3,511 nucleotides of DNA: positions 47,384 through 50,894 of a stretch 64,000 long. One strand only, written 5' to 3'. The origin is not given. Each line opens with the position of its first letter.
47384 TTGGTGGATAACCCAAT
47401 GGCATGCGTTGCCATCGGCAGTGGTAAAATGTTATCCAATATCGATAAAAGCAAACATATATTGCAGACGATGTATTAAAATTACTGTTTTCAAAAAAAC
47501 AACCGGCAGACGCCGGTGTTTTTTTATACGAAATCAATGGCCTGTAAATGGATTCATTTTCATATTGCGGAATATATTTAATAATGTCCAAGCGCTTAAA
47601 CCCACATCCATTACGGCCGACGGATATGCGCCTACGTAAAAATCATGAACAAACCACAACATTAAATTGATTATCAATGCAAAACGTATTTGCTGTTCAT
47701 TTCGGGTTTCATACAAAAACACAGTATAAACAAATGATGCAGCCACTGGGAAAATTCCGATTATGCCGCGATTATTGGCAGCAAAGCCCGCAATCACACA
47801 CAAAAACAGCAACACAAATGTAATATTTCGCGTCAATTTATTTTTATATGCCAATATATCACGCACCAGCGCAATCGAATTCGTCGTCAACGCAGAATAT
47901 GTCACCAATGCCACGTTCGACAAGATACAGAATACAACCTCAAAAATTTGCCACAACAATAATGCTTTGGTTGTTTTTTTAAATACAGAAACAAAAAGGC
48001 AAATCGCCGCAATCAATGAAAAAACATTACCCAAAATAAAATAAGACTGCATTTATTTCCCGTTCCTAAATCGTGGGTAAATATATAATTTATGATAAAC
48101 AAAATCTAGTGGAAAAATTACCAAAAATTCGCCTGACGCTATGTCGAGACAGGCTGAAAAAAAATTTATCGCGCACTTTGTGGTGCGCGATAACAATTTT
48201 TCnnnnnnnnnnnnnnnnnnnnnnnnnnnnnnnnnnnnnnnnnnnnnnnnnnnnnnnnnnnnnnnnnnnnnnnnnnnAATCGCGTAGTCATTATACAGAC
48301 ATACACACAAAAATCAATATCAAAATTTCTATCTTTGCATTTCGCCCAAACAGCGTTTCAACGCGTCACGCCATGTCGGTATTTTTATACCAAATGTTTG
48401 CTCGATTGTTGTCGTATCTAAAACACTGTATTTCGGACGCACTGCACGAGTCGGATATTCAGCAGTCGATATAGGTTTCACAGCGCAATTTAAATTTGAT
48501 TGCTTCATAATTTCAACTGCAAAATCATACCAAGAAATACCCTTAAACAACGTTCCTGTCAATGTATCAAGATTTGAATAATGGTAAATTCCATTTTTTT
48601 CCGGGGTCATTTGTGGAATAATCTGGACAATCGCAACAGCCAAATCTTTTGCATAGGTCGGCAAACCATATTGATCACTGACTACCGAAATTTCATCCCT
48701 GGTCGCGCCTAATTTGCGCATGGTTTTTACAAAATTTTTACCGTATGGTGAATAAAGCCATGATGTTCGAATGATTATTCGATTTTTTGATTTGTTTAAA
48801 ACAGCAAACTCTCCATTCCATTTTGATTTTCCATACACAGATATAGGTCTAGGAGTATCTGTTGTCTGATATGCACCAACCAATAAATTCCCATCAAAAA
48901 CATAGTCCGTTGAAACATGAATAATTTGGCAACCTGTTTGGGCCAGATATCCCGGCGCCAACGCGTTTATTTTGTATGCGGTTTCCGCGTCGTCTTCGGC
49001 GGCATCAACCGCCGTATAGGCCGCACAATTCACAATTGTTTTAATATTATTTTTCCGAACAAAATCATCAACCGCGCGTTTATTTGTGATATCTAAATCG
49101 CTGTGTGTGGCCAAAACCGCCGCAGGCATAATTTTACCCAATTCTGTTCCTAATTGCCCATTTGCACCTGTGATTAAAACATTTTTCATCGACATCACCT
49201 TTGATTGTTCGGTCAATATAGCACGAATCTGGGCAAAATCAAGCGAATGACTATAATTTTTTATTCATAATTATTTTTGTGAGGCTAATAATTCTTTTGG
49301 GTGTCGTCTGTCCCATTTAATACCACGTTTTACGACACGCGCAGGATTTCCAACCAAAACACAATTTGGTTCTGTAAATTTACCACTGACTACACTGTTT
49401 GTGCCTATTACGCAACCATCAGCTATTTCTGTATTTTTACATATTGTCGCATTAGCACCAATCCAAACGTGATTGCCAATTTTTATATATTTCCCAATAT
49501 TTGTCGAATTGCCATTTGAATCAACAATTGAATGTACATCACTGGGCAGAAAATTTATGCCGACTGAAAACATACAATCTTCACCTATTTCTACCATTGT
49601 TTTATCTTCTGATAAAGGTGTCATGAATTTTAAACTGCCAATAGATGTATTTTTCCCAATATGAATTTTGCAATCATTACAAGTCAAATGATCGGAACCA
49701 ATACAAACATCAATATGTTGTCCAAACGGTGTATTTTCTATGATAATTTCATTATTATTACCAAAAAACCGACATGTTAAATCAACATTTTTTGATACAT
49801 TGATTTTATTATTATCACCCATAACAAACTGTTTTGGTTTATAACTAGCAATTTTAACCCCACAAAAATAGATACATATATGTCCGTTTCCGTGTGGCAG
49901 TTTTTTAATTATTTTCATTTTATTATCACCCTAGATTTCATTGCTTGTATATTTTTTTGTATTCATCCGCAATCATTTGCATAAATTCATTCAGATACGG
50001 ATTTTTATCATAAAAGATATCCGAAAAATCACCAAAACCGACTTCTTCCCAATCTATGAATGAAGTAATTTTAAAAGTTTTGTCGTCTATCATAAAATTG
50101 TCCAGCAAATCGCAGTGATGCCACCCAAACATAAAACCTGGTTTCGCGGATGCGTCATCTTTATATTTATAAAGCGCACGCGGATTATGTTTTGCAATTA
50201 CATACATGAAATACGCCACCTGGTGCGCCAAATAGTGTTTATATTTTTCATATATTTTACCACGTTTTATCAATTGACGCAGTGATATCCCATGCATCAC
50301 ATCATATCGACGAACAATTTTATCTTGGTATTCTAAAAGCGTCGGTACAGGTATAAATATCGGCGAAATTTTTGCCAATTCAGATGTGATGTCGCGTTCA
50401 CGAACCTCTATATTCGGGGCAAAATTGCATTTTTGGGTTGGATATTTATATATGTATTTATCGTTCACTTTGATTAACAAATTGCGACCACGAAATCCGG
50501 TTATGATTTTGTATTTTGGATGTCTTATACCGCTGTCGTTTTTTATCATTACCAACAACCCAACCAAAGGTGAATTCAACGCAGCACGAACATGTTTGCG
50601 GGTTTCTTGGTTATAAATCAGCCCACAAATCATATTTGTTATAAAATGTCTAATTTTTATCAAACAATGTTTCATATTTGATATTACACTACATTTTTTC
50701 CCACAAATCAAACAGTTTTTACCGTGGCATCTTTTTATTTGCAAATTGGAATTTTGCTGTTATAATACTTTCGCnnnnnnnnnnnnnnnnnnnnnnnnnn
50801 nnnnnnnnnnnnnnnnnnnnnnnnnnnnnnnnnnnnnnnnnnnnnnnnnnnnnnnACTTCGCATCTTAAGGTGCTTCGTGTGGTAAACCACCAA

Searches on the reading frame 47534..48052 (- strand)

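Call 36: search_protein_families(library=pfam, proteins=[window:47534-48052:-], max_evalue=0.01)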
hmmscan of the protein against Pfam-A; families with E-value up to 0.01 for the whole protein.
window:47534-48052:- (172 aa): 1 family
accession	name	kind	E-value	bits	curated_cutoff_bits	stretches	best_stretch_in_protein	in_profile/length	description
PF10688.14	Imp-YgjV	-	7.8e-20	71.7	23.5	1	6-166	1-158/159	Bacterial inner membrane protein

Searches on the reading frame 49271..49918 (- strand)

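Call 36: search_protein_families(library=pfam, proteins=[window:49271-49918:-], max_evalue=0.01)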
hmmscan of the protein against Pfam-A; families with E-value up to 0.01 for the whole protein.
window:49271-49918:- (215 aa): 3 families
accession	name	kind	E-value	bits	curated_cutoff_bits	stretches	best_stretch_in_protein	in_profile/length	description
PF00132.30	Hexapep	-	2e-09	37.2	27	1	145-179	2-36/36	Bacterial transferase hexapeptide (six repeats)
PF14602.12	Hexapep_2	-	2.3e-07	30.9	27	1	145-177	2-32/34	Hexapeptide repeat of succinyl-transferase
PF25084.1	LbH_EIF2B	-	0.0033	17.9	54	1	137-185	14-61/105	EIF2B subunit epsilon LbH domain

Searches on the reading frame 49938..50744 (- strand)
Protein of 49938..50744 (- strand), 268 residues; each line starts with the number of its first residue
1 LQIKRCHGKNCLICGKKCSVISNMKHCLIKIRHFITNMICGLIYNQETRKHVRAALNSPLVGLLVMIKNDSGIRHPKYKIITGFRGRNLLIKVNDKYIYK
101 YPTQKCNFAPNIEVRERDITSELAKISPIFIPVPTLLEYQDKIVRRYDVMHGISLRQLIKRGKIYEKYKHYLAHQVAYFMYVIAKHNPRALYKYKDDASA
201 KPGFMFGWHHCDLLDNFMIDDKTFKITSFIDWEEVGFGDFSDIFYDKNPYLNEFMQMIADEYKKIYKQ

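Call 36: search_protein_families(library=pfam, proteins=[window:49938-50744:-], max_evalue=0.01)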
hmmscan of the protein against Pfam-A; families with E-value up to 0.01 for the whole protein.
window:49938-50744:- (268 aa): 1 family
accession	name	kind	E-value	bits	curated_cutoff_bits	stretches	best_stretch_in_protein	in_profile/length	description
PF01636.29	APH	-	0.00018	21.8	23.2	1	202-240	164-202/239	Phosphotransferase enzyme family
